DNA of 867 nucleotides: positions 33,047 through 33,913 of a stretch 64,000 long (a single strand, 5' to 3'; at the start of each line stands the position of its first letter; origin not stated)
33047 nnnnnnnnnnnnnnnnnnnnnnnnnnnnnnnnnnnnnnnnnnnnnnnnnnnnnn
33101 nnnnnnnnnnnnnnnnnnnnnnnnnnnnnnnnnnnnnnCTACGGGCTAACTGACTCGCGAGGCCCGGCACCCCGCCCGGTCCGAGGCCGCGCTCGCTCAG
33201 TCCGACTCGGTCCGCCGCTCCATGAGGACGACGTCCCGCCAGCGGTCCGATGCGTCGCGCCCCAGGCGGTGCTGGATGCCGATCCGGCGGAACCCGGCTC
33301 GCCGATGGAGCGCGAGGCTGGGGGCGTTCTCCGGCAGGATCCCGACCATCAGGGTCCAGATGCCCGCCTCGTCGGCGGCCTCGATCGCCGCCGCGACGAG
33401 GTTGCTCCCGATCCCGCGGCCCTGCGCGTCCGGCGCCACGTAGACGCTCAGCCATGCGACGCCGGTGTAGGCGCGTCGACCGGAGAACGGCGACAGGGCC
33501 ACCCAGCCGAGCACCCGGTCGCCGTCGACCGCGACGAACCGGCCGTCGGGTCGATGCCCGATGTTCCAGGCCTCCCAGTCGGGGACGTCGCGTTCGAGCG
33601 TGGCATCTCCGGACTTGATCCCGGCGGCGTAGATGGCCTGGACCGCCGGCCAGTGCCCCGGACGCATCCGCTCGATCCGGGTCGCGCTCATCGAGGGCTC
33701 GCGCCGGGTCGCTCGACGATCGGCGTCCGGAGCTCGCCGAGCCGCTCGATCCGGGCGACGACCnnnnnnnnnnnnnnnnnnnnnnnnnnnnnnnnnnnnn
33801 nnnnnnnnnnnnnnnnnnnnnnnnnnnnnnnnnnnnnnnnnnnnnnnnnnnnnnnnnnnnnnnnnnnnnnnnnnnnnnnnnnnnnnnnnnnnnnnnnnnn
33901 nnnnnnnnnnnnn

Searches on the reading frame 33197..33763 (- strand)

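Call 43: search_protein_families(library=pfam, proteins=[window:33197-33763:-], max_evalue=0.0001)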
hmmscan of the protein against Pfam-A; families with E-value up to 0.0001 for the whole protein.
window:33197-33763:- (188 aa): 5 families
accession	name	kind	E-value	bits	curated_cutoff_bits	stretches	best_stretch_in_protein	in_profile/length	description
PF00583.31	Acetyltransf_1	-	3.9e-18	66.2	20.7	1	57-158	18-116/116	Acetyltransferase (GNAT) family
PF13508.13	Acetyltransf_7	-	2.3e-12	47.5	27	1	76-159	6-83/84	Acetyltransferase (GNAT) domain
PF13302.13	Acetyltransf_3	-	6.6e-10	40.3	25.4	1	65-159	42-138/138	Acetyltransferase (GNAT) domain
PF13420.13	Acetyltransf_4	-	5.9e-09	36.6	24.3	1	77-177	53-152/155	Acetyltransferase (GNAT) domain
PF08445.16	FR47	-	1.1e-06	29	22.1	1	106-161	26-80/86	FR47-like protein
